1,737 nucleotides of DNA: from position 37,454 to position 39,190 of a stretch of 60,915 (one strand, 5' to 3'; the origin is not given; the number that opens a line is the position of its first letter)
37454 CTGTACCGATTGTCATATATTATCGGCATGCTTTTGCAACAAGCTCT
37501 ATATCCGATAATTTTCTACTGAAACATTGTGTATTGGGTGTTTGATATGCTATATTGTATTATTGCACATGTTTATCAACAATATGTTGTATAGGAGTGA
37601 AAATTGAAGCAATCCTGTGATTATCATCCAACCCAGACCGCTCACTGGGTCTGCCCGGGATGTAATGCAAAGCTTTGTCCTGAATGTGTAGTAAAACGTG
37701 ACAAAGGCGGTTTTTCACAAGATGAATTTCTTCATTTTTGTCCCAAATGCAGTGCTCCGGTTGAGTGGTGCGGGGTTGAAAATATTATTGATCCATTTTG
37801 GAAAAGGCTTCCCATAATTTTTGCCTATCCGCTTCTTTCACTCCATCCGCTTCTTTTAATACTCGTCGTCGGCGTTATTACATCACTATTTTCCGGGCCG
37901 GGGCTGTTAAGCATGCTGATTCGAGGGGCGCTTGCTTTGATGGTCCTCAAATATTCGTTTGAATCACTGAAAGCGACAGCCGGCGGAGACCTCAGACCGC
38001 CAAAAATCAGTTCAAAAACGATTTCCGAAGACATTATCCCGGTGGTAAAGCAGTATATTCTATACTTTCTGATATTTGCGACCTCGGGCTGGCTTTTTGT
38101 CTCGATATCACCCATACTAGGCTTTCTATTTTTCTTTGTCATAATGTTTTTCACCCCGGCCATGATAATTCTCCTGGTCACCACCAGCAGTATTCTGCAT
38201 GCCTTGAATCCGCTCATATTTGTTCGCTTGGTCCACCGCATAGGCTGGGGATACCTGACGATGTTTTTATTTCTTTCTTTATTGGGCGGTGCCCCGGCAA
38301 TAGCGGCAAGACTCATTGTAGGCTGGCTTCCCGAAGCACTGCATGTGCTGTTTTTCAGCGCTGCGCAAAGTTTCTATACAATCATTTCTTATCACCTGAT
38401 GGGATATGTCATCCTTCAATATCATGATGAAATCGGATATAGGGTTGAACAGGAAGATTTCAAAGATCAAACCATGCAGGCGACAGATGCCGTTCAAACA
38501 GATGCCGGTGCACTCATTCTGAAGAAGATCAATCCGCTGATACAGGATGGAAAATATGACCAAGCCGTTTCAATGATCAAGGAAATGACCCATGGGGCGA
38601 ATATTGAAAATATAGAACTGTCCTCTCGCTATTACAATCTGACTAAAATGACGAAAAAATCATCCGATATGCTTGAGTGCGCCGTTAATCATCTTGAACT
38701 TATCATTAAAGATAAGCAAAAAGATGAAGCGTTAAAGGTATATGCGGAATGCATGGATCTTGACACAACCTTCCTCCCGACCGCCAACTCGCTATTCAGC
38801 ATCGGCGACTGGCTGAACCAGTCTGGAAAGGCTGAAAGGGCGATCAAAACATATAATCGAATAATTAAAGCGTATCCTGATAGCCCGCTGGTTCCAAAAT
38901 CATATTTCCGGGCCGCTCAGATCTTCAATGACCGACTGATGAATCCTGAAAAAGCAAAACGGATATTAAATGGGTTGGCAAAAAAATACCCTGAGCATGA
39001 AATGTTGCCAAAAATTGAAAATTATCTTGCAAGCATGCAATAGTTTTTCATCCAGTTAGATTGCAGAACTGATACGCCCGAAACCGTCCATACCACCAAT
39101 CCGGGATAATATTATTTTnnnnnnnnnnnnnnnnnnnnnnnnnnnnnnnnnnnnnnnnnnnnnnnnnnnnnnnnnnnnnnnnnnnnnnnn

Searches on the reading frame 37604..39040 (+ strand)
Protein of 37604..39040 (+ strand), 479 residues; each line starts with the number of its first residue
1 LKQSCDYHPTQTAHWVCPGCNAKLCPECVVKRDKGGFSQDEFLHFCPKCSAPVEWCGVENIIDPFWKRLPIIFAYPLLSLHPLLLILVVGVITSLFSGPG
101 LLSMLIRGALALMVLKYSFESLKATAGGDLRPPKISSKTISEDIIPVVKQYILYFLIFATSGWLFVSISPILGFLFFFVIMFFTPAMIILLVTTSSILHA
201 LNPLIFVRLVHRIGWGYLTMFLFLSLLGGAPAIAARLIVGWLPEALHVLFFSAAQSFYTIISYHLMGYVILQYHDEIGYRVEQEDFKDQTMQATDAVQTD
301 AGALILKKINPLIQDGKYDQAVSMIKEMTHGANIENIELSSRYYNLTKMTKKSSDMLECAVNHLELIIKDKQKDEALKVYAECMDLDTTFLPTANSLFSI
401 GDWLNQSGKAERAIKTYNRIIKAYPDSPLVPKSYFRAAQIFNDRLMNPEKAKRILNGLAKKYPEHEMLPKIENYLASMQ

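Call 58: search_protein_families(library=pfam, proteins=[window:37604-39040:+], max_evalue=0.00001)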
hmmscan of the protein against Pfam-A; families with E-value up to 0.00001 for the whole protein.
window:37604-39040:+ (479 aa): 2 families
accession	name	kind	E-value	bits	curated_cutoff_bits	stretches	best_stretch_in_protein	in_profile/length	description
PF13174.12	TPR_6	-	1.6e-10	41.3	26.3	0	396-427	2-33/33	Tetratricopeptide repeat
PF13428.12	TPR_14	-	2.8e-06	27.9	23.5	0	399-429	6-36/44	Tetratricopeptide repeat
